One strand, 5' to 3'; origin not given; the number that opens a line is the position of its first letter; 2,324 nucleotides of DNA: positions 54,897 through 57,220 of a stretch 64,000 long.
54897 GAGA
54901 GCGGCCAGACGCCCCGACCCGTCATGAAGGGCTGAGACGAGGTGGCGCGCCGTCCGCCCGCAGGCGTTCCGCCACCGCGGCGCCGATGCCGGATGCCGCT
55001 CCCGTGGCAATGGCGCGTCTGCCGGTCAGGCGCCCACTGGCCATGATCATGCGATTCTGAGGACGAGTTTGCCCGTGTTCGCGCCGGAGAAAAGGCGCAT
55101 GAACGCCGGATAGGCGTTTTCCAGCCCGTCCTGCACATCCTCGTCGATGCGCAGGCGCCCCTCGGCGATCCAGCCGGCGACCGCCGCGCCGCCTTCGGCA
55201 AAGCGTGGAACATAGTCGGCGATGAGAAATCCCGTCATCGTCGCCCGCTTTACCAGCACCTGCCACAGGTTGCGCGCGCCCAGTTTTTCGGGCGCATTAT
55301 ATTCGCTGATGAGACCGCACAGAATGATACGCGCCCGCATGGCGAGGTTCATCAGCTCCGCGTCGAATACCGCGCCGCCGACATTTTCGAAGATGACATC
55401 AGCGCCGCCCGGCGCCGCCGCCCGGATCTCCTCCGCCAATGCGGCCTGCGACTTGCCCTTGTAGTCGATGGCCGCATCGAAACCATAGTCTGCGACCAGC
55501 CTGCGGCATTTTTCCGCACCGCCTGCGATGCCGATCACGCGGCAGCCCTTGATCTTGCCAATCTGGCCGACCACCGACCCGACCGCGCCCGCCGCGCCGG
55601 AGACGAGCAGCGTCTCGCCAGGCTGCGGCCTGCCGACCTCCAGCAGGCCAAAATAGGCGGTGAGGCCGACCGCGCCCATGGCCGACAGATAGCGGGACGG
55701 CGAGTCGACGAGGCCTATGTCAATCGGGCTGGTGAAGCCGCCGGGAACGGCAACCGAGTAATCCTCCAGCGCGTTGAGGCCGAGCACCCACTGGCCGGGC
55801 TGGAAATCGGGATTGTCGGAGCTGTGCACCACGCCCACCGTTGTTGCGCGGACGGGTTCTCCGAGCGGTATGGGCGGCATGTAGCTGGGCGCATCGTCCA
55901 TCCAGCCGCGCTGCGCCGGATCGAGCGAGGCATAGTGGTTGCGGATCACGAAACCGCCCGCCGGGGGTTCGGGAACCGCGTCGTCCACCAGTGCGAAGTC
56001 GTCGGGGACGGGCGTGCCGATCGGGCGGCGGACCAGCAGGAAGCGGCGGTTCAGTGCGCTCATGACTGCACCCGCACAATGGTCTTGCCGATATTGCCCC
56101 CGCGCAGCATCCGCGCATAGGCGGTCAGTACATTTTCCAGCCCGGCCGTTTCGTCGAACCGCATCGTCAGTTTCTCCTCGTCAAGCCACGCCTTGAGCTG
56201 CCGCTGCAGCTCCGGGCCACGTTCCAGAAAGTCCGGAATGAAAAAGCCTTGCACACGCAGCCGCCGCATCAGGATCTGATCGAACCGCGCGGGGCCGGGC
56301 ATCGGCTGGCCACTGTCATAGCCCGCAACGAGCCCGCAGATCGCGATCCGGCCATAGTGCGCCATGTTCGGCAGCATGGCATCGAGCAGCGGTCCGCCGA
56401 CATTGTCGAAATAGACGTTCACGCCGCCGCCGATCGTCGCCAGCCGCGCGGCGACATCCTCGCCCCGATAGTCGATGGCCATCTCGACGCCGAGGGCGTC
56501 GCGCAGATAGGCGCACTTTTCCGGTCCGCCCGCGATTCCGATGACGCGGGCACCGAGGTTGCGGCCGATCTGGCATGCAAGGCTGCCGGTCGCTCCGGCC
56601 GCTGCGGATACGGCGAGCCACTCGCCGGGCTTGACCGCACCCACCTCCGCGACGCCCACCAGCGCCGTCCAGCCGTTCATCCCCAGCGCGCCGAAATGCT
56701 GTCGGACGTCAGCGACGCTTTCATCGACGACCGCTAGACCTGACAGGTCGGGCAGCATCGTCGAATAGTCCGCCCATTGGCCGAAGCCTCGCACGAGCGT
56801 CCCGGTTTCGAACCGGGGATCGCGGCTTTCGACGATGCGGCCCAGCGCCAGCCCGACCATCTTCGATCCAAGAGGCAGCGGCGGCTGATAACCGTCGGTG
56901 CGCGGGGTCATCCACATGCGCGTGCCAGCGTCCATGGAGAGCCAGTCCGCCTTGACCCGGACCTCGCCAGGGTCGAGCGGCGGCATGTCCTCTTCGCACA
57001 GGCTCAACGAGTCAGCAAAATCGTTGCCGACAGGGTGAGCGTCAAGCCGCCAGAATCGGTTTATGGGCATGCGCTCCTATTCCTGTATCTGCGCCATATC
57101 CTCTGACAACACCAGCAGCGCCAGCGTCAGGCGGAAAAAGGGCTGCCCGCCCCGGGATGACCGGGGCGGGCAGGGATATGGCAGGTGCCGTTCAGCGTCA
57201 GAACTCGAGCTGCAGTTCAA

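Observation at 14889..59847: Shared lux-box-like motif at almost every promoter of the catabolic region: a candidate LuxR-solo regulon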

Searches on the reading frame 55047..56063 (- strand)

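Call 9: search_protein_families(library=pfam, proteins=[window:55047-56063:-])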
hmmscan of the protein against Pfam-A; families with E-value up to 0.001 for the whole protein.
window:55047-56063:- (338 aa): 3 families
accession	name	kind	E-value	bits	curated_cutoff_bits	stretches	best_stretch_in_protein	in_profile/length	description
PF16884.10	ADH_N_2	-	2.3e-32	111.5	31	1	6-107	1-102/108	N-terminal domain of oxidoreductase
PF00107.32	ADH_zinc_N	-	1.9e-17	63.9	31.8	1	160-283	1-116/129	Zinc-binding dehydrogenase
PF13602.12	ADH_zinc_N_2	-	3.5e-12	47.8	27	1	194-335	2-134/134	Zinc-binding dehydrogenase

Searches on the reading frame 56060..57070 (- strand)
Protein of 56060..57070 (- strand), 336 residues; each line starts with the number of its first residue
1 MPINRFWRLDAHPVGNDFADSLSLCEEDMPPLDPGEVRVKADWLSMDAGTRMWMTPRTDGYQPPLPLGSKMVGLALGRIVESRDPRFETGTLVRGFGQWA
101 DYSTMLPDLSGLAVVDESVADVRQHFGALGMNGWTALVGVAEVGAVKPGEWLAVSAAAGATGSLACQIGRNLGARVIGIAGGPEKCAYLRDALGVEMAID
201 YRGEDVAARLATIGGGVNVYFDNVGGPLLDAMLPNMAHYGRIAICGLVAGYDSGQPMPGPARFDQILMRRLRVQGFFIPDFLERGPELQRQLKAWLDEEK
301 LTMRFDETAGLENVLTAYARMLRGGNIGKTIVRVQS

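Call 9: search_protein_families(library=pfam, proteins=[window:56060-57070:-])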
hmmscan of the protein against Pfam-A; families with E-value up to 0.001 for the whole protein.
window:56060-57070:- (336 aa): 3 families
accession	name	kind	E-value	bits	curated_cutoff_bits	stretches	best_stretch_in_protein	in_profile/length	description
PF16884.10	ADH_N_2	-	4.1e-31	107.5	31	1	5-105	1-100/108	N-terminal domain of oxidoreductase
PF00107.32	ADH_zinc_N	-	5.2e-20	72.1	31.8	1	161-280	2-116/129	Zinc-binding dehydrogenase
PF13602.12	ADH_zinc_N_2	-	1.2e-13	52.6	27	1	193-332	1-134/134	Zinc-binding dehydrogenase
